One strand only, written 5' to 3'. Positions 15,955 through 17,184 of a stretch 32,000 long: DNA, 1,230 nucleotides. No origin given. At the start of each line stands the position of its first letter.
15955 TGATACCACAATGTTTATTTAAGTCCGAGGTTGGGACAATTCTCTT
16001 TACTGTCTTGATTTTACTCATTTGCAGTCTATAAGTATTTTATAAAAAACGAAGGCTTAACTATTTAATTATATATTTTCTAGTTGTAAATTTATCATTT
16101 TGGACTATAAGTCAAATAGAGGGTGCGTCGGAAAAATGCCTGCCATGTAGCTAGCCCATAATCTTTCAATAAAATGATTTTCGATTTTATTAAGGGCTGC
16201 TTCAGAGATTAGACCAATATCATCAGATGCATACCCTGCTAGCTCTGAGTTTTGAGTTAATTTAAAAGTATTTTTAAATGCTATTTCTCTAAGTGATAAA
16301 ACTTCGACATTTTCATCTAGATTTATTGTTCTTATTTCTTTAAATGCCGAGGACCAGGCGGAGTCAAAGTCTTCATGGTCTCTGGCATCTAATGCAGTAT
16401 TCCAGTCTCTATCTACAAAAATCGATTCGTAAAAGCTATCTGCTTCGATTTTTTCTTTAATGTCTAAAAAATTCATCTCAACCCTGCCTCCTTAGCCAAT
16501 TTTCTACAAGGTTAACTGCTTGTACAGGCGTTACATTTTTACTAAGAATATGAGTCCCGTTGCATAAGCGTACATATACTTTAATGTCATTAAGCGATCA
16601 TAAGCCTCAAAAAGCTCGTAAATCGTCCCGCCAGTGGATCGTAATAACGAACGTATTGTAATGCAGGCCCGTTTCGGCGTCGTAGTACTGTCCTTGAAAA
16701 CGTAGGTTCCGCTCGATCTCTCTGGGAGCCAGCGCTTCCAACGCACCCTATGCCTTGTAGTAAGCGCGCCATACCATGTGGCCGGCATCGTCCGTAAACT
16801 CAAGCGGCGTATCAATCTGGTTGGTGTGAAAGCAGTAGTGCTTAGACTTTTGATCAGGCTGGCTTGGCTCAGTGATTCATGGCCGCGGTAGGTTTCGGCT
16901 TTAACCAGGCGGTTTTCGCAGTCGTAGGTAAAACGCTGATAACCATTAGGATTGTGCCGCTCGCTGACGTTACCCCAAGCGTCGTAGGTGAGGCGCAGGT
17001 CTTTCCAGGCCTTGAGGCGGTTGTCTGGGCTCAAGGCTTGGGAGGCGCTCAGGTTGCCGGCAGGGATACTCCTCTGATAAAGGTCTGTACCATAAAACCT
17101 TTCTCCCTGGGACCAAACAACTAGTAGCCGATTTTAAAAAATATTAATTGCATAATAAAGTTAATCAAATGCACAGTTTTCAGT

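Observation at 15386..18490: Orphan Rhs-CT array in which both toxins are dead but every AT-rich downstream ORF is intact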

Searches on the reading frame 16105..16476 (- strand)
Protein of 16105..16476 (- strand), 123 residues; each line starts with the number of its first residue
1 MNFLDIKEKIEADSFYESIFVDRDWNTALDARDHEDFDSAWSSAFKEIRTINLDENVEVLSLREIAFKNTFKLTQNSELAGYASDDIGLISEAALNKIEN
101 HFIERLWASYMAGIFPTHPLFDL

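Call 5: search_protein_families(library=pfam, proteins=[window:16105-16476:-], max_evalue=0.1)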
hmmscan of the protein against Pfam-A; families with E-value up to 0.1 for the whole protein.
window:16105-16476:- (123 aa): 0 families

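Call 6: search_protein_families(library=ncbifam, proteins=[window:16105-16476:-], max_evalue=0.1)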
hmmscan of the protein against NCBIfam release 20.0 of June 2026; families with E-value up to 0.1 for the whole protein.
window:16105-16476:- (123 aa): 0 families

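Call 20: find_homologous_proteins(query=window:16105-16476:-)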
Query window:16105-16476:- (123 aa): 4 proteins with E <= 0.001 among 22 candidates.
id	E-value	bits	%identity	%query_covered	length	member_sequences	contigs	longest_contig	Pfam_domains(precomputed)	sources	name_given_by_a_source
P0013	1.5e-69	250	94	100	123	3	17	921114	-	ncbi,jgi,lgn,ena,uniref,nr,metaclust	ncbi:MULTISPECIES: hypothetical protein [Pseudomonas]|uniref:Uncharacterized protein n=1 Tax=Pseudom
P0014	6.9e-65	235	90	100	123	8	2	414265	-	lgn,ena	-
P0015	4.9e-64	232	92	96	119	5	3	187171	-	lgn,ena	-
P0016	6.0e-58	212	86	95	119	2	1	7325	-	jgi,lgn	-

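Call 22: find_encoding_contigs(protein=P0013, flank=7000, max_places=8)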
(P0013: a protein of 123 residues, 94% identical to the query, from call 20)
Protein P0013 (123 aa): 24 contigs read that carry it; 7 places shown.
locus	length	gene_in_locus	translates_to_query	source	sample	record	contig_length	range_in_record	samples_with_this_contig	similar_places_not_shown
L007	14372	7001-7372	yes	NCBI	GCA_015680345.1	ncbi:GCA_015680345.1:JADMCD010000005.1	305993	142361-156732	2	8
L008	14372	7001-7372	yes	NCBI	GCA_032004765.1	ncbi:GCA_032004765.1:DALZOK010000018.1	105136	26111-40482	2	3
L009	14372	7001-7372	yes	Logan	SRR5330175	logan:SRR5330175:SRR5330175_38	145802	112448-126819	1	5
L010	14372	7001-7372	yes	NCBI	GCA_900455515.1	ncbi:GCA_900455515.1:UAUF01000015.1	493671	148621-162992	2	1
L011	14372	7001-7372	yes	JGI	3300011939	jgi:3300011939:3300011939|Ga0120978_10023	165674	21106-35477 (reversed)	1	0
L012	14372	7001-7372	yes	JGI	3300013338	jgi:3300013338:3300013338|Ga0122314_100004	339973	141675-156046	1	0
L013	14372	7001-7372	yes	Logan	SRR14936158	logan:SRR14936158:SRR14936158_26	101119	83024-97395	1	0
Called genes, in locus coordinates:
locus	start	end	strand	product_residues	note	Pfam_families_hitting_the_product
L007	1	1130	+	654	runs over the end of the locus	PF05954:Phage_GPD, PF04717:Phage_base_V, PF22178:Gp5_trimer_C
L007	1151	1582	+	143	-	PF08786:DcrB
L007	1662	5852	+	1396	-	PF25799:prePAAR_I, PF05488:PAAR_motif, PF20148:DUF6531, PF25023:TEN_YD-shell (weak), PF05593:RHS_repeat (weak), PF25023:TEN_YD-shell, PF03527:RHS, PF14412:AHH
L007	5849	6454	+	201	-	-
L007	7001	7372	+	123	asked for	-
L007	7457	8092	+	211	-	PF09234:DUF1963 (weak)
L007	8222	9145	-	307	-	PF08240:ADH_N, PF00107:ADH_zinc_N, PF13602:ADH_zinc_N_2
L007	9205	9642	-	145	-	PF02077:SURF4, PF07291:MauE (weak), PF07681:DoxX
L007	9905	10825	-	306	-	PF02678:Pirin, PF05726:Pirin_C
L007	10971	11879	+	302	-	PF00126:HTH_1, PF03466:LysR_substrate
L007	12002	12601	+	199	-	PF00258:Flavodoxin_1, PF03358:FMN_red, PF12724:Flavodoxin_5 (faint)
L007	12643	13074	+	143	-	PF03284:PHZA_PHZB (weak), PF12680:SnoaL_2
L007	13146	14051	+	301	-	PF00126:HTH_1, PF03466:LysR_substrate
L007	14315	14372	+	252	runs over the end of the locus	PF00106:adh_short, PF08659:KR, PF13561:adh_short_C2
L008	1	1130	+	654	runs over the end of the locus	PF05954:Phage_GPD, PF04717:Phage_base_V, PF22178:Gp5_trimer_C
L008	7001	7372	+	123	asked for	-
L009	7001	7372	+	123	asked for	-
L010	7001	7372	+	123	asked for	-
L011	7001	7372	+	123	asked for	-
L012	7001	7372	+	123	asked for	-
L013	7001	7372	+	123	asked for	-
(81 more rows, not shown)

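Call 23: find_encoding_contigs(protein=P0014, flank=7000, max_places=5)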
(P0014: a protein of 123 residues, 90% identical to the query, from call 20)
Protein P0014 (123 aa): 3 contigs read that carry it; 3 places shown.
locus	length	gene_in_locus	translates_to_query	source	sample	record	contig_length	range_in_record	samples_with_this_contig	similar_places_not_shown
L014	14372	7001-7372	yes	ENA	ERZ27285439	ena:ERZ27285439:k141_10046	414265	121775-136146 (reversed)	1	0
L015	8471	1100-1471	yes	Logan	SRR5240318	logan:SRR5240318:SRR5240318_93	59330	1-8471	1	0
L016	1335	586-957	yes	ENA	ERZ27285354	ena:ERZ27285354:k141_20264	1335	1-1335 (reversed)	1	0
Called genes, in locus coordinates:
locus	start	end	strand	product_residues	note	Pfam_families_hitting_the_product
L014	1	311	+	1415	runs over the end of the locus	PF25799:prePAAR_I, PF05488:PAAR_motif, PF20148:DUF6531, PF25023:TEN_YD-shell (weak), PF05593:RHS_repeat (weak), PF25023:TEN_YD-shell, PF03527:RHS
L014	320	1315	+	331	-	-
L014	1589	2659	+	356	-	PF25023:TEN_YD-shell, PF05593:RHS_repeat (faint), PF03527:RHS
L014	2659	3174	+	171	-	-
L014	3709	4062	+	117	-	-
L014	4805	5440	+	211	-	PF15570:Imm43, PF07791:Imm11 (weak)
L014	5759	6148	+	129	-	-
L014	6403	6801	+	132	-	PF14112:DUF4284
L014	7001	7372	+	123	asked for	-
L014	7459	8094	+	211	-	PF09234:DUF1963 (weak)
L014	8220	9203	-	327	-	PF08240:ADH_N, PF00107:ADH_zinc_N, PF13602:ADH_zinc_N_2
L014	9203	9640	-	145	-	PF02077:SURF4, PF07291:MauE (weak), PF07681:DoxX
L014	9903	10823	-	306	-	PF02678:Pirin, PF05726:Pirin_C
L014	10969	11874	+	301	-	PF00126:HTH_1, PF03466:LysR_substrate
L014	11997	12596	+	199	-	PF00258:Flavodoxin_1, PF03358:FMN_red, PF12724:Flavodoxin_5 (faint)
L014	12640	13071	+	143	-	PF12680:SnoaL_2, PF03284:PHZA_PHZB (weak)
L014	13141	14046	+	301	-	PF00126:HTH_1, PF03466:LysR_substrate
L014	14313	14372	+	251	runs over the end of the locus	PF00106:adh_short, PF08659:KR, PF13561:adh_short_C2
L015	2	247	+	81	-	?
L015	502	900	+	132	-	PF14112:DUF4284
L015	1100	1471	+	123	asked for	-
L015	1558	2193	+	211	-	PF09234:DUF1963 (weak)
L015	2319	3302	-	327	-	PF08240:ADH_N, PF00107:ADH_zinc_N, PF13602:ADH_zinc_N_2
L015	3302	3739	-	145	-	PF02077:SURF4, PF07291:MauE (weak), PF07681:DoxX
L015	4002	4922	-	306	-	PF02678:Pirin, PF05726:Pirin_C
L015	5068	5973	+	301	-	PF00126:HTH_1, PF03466:LysR_substrate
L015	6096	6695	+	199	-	PF00258:Flavodoxin_1, PF03358:FMN_red, PF12724:Flavodoxin_5 (faint)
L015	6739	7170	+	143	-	PF12680:SnoaL_2, PF03284:PHZA_PHZB (weak)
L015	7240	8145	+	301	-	PF00126:HTH_1, PF03466:LysR_substrate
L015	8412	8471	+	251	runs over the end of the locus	PF00106:adh_short, PF08659:KR, PF13561:adh_short_C2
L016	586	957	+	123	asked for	-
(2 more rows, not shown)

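Call 25: search_protein_families(library=pfam, proteins=[L007:5849-6454:+, L014:320-1315:+, L014:2659-3174:+], max_evalue=1)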
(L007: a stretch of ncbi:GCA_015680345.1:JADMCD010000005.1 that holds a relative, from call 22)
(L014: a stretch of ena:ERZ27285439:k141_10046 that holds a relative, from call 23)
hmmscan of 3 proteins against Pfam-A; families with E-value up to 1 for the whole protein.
L007:5849-6454:+ (201 aa): 2 families
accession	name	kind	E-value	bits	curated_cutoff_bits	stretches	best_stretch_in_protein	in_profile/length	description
PF17836.7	PglD_N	-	0.12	13.3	23.4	1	90-132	8-50/78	PglD N-terminal domain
PF13115.11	YtkA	-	0.23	12.6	25.9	1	112-146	48-82/85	YtkA-like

L014:320-1315:+ (331 aa): 0 families

L014:2659-3174:+ (171 aa): 1 family
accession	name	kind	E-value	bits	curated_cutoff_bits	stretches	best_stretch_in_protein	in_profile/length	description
PF24406.1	nSTAND_NTPase4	-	0.099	13.2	27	1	3-27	32-57/58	Novel STAND NTPase 4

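Call 40: search_protein_representatives(protein=window:16105-16476:-)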
Query: 123 residues. Proteins with E-value up to 0.001 (for the whole library): 389; up to 1e-10: 48; up to 1e-30: 1. The best 150 are listed.
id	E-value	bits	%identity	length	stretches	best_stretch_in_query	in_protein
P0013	4.9e-70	249.7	94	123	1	1-123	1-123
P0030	6.8e-26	107.4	48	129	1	10-116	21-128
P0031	1.2e-22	96.9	43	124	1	2-116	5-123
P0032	1.9e-20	89.8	40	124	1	6-117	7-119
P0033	2.9e-20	89.2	43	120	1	2-116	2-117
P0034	1.9e-17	80.1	40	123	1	6-116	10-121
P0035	1.9e-16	76.9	46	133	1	24-117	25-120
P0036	2.6e-16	76.5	39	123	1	7-117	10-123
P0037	2.9e-16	76.3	38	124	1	5-116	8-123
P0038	8.4e-16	74.8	37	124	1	9-116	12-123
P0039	3.1e-15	73.0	42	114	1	5-116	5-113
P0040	8.2e-15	71.6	36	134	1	12-118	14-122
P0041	1.2e-14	71.1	37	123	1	5-120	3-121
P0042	1.2e-14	71.1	38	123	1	9-117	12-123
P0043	1.3e-14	71.0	43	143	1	16-118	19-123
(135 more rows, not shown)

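Call 42: search_protein_families(library=pfam, alignment_id=A1, max_evalue=0.01)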
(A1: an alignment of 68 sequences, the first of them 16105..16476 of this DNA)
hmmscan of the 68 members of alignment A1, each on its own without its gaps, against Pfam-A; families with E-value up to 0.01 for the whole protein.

A. member 1, window:16105-16476:- (123 aa): 0 families

B. families by the number of members that match (of 68 scanned): 1 family
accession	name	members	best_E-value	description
PF02074.21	Peptidase_M32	1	0.00027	Carboxypeptidase Taq (M32) metallopeptidase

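Call 45: find_related_loci(query=A2, collection=genome_contigs, flank=6000)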
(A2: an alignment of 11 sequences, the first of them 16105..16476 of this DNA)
Query A2 (123 aa) in genome_contigs; peptide patterns used: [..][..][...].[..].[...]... (x = any residue, [..] = any of these).
80 stretches matched a pattern; 49 encode a relative of the query (tblastn E <= 1e-3); 48 distinct loci.
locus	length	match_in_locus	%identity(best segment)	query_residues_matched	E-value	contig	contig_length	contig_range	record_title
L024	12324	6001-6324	56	10-116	5e-34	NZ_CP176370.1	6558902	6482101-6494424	Brevibacillus fortis strain LJQJ21 chromosome, complete genome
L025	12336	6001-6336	54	10-120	1e-33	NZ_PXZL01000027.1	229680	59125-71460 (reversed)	Brevibacillus formosus strain NRRL NRS-863 N863_contig_27, whole genome shotgun sequence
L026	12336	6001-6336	53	10-120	3e-33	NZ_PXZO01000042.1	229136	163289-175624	Brevibacillus porteri strain NRRL B-41110 contig_42, whole genome shotgun sequence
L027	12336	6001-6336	51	10-120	2e-32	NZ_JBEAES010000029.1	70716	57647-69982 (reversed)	Brevibacillus sp. FIR094 NODE_29_length_70716_cov_198.067109, whole genome shotgun sequence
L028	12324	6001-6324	47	10-116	1e-30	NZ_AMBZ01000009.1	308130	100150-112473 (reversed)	Paenibacillus alvei DSM 29 PAV_9c, whole genome shotgun sequence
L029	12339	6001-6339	47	5-116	1e-30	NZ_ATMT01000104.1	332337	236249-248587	Paenibacillus alvei TS-15 PAALTS15_1, whole genome shotgun sequence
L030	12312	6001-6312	49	15-117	2e-30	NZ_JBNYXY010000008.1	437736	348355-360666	Janthinobacterium sp. MDB2-8 NODE_8_length_437736_cov_46.537778, whole genome shotgun sequence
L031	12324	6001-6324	48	10-116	2e-30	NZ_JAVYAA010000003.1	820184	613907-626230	Paenibacillus suaedae strain chi10 contig3, whole genome shotgun sequence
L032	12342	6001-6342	46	5-117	7e-30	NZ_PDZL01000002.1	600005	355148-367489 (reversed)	Janthinobacterium sp. BJB426 NODE_2_length_600005_cov_9.497641, whole genome shotgun sequence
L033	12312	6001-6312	45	15-117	1e-27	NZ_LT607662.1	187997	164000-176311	Janthinobacterium sp. UMAB-56, whole genome shotgun sequence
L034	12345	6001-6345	42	5-118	8e-25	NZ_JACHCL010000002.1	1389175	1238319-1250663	Janthinobacterium sp. K2E3 Ga0401198_02, whole genome shotgun sequence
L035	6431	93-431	43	5-116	3e-24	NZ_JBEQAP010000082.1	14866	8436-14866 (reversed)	MAG: Cohnella sp. isolate 03V1_S199.semibin_refined.110_sub NODE_2439_length_14866_cov_3.334826, whole genome shotgun se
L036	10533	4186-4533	39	5-116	1e-22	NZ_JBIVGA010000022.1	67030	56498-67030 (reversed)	Pseudomonas sp. NPDC089996 NPDC089996_182_B11.ctg-0022, whole genome shotgun sequence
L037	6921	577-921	38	6-116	3e-22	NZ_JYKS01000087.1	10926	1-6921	Pseudomonas sp. 10-1B contig_87, whole genome shotgun sequence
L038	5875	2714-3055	39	3-116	3e-21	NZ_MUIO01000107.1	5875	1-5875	Pseudomonas floridensis strain GEV388 GEV-388_contig_107, whole genome shotgun sequence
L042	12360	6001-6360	37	2-117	1e-18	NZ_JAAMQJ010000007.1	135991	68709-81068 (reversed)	Pseudomonas entomophila strain 6C6 NODE_7_length_135991_cov_32.735957, whole genome shotgun sequence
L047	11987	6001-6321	36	20-120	6e-17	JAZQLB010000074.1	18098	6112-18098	MAG: Lachnospiraceae bacterium isolate T1900044611_TS20190077.MAGScoT_cleanbin_000028 SGB_804_k141_1399130, whole genome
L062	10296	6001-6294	34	29-120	4e-11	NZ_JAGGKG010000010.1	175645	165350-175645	Paenibacillus turicensis strain DSM 14349 Ga0454110_10, whole genome shotgun sequence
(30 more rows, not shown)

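Call 47: search_protein_families(library=pfam, proteins=[L029:5076-5918:+, L042:4752-5885:+, L047:5451-5942:+, L062:4966-5889:+, L030:3907-5793:+], max_evalue=1)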
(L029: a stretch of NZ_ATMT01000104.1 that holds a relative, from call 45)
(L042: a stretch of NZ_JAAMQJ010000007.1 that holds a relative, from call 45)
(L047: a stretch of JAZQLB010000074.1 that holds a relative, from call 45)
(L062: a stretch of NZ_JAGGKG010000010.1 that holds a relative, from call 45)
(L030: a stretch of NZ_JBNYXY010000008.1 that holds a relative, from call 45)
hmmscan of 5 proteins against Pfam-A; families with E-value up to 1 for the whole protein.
L029:5076-5918:+ (281 aa): 0 families

L042:4752-5885:+ (378 aa): 0 families

L047:5451-5942:+ (164 aa): 3 families
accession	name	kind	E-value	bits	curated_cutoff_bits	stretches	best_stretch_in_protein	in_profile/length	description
PF09346.15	SMI1_KNR4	-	5.9e-13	49.9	25.4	1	24-157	1-124/125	SMI1 / KNR4 family (SUKH-1)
PF14568.11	SUKH_6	-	1e-08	36.2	27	1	30-156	4-119/119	SMI1-KNR4 cell-wall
PF14567.11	SUKH_5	-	4.4e-07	30.2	27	1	19-133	16-121/142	SMI1-KNR4 cell-wall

L062:4966-5889:+ (308 aa): 4 families
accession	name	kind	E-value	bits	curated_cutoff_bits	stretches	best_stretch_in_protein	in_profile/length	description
PF13446.11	RPT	-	0.0028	17.9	28.2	1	12-40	2-30/59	A repeated domain in UCH-protein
PF00226.36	DnaJ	-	0.013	16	27.8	1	15-41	2-28/63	DnaJ domain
PF05568.16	ASFV_J13L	-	0.11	12.6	23.6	1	80-138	12-68/189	African swine fever virus J13L protein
PF03616.19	Glt_symporter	-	0.28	10.3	26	1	83-144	198-257/368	Sodium/glutamate symporter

L030:3907-5793:+ (629 aa): 3 families
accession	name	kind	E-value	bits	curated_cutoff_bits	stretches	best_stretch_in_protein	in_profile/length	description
PF00723.27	Glyco_hydro_15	-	4.9e-49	167.8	22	1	255-618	5-426/427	Glycosyl hydrolases family 15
PF19291.4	TREH_N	-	4.1e-08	33.2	23.1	1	45-190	20-153/211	Trehalase-like, N-terminal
PF22422.2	MGH1-like_GH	-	5.3e-07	30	27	1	430-492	166-226/356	Mannosylglycerate hydrolase MGH1-like glycoside hydrolase domain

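Call 57: predict_structure(alignment_id=A1)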
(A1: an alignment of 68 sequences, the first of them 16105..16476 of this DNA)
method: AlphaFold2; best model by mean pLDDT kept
length: 123 residues; sequences in the alignment: 68
mean_pLDDT: 94.2   pTM: 0.89
mean pLDDT of the five models: 94.2, 94.0, 93.5, 93.4, 92.3
residues with pLDDT >= 90: 108; 70-90: 13; 50-70: 2; < 50: 0
segments of 3 or more residues with pLDDT < 50: none
pLDDT, mean of each block of 10 residues (from residue 1): 95 95 89 96 95 90 98 97 98 95 96 93 66
secondary structure, 60 per line:
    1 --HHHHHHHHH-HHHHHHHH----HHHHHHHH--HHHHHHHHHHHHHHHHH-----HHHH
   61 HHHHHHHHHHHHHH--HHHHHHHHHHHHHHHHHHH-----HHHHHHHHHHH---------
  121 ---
elements in order: H3-11 H13-20 H25-32 H35-51 H57-74 H77-95 H101-111

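Call 61: fold_search(model_id=the predicted structure, library=pdb)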
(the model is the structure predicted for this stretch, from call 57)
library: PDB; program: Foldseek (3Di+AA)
matches with E <= 10: 13; with E <= 0.001: 1
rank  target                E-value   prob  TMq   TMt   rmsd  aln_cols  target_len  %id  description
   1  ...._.                4.2e-05  1.00  0.81  0.82   2.1       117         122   35  The crystal structure of the polymorphic toxin PT1(Em) H44A mutant and its cognate immunity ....(Em) complex (released 2024-07-03)
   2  4ehr                  5.4e+00  0.06  0.26  0.24  14.7       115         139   10  Crystal structure of Bcl-Xl complex with 4-(5-butyl-3-(hydroxymethyl)-1-phenyl-1h-pyrazol-4-yl)-3-(3,4-dihydro-2(1h)-iso (released 2012-06-06)
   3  2pon_MODEL_1_B        6.0e+00  0.04  0.25  0.21  14.9       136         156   15  Solution structure of the Bcl-xL/Beclin-1 complex (released 2007-09-04)
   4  7ca4                  6.0e+00  0.04  0.24  0.21  15.6       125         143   14  The Crystal Structure of human Bcl-2-like protein 1 from Biortus (released 2020-07-08)
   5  1v2z                  6.3e+00  0.04  0.22  0.24  11.9       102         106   13  Crystal structure of the C-terminal domain of Thermosynechococcus elongatus BP-1 KaiA (released 2004-06-01)
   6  2yxj_B                7.4e+00  0.04  0.25  0.22  15.2       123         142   14  Crystal structure of Bcl-xL in complex with ABT-737 (released 2007-05-22)
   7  9lgu_A                7.4e+00  0.04  0.25  0.22  15.1       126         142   13  Crystal structure of Bcl-xL in complex with stapled HRK peptide (released 2025-08-06)
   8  1r2d                  8.6e+00  0.03  0.24  0.22  15.3       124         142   13  Structure of Human Bcl-XL at 1.95 Angstroms (released 2004-02-03)
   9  6zn6_B                8.6e+00  0.03  0.23  0.24  13.7       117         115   15  Protein polybromo-1 (PB1 BD2) Bound To MW278 (released 2020-08-26)
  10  4y9j_A                8.6e+00  0.02  0.23  0.06  14.4       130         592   13  Crystal Structure of Caenorhabditis elegans ACDH-11 in complex with C11-CoA (released 2015-06-03)
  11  5f98_A                9.1e+00  0.01  0.17  0.05  16.1       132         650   11  Crystal structure of RIG-I in complex with Cap-0 RNA (released 2016-01-13)
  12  4z7x_B                9.5e+00  0.04  0.21  0.15   8.7        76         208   16  MdbA protein, a thiol-disulfide oxidoreductase from Actinomyces oris. (released 2015-04-22)
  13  5f98_K                9.5e+00  0.01  0.16  0.05  15.3       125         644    6  Crystal structure of RIG-I in complex with Cap-0 RNA (released 2016-01-13)

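Call 62: search_solved_structures(query=window:16105-16476:-, max_evalue=1, show_alignments=1)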
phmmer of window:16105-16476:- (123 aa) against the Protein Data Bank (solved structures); distinct sequences matched with E-value up to 1: 1.
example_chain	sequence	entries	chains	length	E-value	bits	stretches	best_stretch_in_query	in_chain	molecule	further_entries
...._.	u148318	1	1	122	2.5e-15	60.3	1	4-116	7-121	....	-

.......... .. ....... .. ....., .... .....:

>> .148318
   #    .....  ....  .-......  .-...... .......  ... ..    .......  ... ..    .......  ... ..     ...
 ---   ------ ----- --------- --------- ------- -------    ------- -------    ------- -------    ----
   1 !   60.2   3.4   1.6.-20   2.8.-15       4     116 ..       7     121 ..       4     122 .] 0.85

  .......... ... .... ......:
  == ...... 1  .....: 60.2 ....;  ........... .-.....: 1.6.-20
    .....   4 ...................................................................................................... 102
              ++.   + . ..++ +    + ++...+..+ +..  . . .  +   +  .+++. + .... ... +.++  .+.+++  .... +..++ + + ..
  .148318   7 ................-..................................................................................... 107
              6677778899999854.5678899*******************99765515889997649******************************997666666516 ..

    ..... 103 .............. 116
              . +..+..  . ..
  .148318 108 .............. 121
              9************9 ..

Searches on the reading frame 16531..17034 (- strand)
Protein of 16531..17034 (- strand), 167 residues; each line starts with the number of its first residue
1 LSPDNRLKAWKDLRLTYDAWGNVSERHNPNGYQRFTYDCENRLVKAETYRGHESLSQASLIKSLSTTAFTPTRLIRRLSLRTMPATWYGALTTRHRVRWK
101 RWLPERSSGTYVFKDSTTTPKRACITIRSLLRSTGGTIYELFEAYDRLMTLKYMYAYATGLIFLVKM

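Call 5: search_protein_families(library=pfam, proteins=[window:16531-17034:-], max_evalue=0.1)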
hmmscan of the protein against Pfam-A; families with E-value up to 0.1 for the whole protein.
window:16531-17034:- (167 aa): 1 family
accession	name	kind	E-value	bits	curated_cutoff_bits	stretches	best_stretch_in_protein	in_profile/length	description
PF05593.20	RHS_repeat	-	3.2e-06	27.8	22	1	17-51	1-35/38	RHS Repeat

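Call 6: search_protein_families(library=ncbifam, proteins=[window:16531-17034:-], max_evalue=0.1)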
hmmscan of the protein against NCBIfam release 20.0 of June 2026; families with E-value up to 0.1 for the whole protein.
window:16531-17034:- (167 aa): 1 family
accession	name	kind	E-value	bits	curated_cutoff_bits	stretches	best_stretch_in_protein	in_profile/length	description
TIGR01643.1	YD_repeat_2x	repeat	0.00015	22.2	15.8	1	10-31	15-36/42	YD repeat-containing protein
